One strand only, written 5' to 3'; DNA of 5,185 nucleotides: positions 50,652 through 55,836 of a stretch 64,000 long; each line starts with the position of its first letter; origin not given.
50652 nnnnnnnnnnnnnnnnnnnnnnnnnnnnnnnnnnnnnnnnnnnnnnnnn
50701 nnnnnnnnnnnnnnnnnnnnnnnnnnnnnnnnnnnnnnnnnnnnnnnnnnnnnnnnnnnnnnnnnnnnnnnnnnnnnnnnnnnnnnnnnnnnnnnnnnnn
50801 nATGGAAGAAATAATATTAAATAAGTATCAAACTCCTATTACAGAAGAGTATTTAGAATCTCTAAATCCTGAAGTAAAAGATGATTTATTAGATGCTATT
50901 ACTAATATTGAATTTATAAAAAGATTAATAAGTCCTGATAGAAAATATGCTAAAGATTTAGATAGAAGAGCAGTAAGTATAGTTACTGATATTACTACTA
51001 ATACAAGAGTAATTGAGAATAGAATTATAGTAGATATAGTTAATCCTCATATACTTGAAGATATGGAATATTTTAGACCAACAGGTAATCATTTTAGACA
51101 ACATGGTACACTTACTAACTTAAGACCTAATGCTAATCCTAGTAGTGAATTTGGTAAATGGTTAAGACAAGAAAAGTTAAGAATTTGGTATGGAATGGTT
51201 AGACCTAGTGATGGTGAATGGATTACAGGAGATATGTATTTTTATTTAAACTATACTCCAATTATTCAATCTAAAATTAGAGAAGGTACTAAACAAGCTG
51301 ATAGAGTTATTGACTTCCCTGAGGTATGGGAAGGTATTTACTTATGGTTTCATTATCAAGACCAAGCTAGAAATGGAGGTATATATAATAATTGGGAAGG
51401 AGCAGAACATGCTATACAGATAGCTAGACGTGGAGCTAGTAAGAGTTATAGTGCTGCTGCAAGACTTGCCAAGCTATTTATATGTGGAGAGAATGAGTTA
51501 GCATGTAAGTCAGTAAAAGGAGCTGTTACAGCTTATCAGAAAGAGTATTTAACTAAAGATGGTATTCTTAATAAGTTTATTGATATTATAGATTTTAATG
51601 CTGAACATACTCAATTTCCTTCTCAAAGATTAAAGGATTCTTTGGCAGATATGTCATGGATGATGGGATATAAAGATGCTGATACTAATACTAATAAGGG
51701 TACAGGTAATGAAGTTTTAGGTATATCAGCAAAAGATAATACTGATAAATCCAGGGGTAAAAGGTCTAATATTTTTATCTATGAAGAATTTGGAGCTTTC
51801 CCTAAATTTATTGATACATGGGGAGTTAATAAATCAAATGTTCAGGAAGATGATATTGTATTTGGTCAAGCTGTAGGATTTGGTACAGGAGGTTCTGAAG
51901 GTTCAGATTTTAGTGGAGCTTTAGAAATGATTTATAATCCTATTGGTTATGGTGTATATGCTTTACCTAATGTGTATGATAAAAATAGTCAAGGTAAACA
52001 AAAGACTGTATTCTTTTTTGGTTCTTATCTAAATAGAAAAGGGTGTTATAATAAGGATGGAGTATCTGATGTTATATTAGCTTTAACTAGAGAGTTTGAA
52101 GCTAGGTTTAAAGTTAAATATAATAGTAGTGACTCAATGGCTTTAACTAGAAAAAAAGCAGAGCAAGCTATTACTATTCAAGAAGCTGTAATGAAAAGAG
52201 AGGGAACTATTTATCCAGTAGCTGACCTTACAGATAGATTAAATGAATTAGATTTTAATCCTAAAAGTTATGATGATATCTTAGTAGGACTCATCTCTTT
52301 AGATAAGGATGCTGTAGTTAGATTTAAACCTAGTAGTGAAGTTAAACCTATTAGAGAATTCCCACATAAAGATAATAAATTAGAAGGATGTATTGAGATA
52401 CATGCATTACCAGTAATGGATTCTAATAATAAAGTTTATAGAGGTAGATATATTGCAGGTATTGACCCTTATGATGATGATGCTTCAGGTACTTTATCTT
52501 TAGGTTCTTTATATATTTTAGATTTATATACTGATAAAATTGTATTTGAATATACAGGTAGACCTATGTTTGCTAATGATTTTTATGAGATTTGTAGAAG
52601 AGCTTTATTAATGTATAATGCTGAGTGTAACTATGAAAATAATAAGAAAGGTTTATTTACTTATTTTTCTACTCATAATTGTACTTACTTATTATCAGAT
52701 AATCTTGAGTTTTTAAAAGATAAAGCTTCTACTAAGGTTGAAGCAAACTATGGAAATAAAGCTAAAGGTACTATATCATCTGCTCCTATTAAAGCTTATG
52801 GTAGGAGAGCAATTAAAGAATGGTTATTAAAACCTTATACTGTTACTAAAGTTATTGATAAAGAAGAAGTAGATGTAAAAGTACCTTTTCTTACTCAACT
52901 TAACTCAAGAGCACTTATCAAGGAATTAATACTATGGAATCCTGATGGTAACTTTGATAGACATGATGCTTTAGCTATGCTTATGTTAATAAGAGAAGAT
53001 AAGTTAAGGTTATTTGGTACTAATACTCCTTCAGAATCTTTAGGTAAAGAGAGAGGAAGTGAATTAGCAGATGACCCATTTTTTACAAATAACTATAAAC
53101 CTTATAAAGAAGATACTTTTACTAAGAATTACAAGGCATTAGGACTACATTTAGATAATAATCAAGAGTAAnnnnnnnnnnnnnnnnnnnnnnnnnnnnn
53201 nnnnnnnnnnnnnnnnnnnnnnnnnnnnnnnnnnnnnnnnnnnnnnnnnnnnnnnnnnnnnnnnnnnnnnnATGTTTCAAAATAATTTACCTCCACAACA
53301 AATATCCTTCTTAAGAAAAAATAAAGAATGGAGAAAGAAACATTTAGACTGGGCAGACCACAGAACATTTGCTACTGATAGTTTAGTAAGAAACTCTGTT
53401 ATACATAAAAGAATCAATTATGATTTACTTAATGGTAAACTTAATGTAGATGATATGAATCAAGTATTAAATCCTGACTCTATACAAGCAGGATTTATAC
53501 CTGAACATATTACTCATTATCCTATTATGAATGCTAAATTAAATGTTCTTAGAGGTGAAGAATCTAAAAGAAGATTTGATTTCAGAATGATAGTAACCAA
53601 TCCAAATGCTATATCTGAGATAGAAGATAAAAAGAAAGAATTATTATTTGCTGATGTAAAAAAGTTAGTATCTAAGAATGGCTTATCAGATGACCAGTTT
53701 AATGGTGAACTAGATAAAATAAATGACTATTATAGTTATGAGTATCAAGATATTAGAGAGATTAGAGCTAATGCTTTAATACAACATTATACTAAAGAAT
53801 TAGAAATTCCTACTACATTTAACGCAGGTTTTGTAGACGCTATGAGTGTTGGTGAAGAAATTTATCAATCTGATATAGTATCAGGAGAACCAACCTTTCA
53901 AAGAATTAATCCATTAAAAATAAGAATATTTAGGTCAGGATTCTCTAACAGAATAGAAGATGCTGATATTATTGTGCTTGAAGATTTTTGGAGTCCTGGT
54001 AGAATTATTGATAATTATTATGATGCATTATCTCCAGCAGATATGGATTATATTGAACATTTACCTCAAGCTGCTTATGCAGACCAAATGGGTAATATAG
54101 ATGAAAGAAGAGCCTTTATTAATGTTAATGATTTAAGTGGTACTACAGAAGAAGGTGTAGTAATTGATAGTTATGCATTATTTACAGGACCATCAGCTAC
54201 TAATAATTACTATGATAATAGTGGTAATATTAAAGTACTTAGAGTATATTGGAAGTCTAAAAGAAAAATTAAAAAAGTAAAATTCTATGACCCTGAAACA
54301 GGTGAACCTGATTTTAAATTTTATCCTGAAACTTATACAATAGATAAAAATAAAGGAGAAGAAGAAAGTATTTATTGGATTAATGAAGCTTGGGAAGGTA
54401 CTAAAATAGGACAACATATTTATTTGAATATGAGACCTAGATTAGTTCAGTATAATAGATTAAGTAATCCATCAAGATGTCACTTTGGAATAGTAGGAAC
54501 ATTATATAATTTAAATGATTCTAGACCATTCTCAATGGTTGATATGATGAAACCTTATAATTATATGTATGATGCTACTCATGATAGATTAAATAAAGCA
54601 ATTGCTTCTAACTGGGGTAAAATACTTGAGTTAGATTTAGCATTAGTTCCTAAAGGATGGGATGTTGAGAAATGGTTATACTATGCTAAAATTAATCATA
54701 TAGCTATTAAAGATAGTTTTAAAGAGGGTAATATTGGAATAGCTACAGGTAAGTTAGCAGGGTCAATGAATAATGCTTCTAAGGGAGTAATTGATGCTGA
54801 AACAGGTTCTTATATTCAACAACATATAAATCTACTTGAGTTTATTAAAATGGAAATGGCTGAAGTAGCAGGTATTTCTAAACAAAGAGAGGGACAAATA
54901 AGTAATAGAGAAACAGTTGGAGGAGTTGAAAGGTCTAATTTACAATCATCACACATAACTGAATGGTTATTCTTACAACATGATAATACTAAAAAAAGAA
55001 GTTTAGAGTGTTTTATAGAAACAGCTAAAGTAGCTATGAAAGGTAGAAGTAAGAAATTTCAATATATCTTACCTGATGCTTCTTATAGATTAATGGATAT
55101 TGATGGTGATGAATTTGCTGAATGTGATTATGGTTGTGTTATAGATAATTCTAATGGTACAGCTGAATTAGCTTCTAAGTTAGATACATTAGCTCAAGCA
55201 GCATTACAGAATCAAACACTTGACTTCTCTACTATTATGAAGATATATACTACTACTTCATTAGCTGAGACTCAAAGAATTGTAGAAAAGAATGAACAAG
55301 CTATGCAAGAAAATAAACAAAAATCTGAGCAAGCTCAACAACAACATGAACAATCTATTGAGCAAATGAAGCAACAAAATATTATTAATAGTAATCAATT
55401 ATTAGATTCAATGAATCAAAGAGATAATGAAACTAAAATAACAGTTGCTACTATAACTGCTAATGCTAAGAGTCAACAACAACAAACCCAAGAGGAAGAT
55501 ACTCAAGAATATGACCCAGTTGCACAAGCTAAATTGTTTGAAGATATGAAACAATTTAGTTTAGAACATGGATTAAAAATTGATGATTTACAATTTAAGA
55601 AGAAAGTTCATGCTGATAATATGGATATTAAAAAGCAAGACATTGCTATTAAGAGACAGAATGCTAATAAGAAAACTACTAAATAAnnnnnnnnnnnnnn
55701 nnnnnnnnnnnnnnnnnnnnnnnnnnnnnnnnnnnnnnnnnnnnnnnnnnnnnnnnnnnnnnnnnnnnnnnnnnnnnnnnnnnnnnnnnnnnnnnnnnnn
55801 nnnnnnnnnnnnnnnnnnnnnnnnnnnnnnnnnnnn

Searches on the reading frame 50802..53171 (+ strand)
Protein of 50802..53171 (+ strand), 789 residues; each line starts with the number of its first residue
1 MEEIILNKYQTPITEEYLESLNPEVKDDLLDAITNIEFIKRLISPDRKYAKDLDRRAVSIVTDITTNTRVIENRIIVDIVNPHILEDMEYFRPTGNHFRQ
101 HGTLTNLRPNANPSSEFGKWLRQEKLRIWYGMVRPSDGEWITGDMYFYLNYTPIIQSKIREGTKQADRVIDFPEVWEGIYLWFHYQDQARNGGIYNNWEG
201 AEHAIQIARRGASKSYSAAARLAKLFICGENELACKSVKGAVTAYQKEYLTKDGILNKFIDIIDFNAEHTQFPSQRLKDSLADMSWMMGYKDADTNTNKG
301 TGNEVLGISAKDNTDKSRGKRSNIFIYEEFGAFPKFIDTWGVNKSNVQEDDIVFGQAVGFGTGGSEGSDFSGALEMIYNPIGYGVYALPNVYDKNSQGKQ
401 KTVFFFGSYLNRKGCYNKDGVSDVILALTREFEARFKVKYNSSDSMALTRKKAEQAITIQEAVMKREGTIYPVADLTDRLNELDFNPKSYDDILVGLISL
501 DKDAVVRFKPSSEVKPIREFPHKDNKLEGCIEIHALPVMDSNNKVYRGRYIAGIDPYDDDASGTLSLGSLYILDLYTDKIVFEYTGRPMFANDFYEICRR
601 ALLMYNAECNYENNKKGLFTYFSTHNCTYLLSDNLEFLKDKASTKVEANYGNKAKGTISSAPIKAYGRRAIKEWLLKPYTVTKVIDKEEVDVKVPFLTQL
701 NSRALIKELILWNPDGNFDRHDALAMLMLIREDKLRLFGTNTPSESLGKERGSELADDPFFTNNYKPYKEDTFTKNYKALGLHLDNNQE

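Call 51: search_protein_families(library=pfam, proteins=[window:50802-53171:+], max_evalue=0.01)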
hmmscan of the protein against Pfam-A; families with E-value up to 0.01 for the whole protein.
window:50802-53171:+ (789 aa): 0 families

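Call 52: search_protein_families(library=phrogs, proteins=[window:50802-53171:+], max_evalue=0.00001)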
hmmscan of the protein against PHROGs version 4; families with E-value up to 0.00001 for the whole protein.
window:50802-53171:+ (789 aa): 1 family
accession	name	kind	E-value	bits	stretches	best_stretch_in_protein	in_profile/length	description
phrog_6681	-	head and packaging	1.2e-87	296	1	109-735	82-726/758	terminase large subunit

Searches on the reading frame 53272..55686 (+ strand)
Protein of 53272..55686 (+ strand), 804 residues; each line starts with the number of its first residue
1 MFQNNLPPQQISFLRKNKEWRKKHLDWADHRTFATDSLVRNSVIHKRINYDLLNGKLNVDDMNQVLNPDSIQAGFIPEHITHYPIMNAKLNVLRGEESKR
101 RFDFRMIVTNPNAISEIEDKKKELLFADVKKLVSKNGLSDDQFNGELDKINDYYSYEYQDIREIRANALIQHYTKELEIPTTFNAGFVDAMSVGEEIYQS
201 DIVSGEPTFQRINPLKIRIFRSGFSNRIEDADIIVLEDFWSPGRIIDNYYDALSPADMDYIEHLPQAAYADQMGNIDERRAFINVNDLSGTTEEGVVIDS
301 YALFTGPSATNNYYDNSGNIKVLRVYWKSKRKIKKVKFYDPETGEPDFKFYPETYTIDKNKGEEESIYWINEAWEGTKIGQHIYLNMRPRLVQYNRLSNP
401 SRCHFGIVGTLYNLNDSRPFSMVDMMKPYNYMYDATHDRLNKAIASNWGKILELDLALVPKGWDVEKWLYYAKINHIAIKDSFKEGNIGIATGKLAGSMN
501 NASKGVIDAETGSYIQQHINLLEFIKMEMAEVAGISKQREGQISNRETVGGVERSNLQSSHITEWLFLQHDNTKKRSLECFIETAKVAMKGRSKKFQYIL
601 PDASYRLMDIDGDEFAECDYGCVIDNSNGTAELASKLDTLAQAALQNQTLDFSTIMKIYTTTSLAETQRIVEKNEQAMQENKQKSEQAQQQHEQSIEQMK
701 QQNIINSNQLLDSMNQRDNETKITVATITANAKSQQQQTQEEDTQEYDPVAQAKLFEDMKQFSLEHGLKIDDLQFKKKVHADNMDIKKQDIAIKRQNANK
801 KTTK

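Call 51: search_protein_families(library=pfam, proteins=[window:53272-55686:+], max_evalue=0.01)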
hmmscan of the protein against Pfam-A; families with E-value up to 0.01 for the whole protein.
window:53272-55686:+ (804 aa): 0 families

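Call 52: search_protein_families(library=phrogs, proteins=[window:53272-55686:+], max_evalue=0.00001)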
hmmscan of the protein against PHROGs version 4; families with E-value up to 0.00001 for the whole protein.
window:53272-55686:+ (804 aa): 1 family
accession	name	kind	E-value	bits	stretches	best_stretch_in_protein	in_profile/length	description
phrog_6547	-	head and packaging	3.6e-136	456.3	1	4-801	7-802/827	portal protein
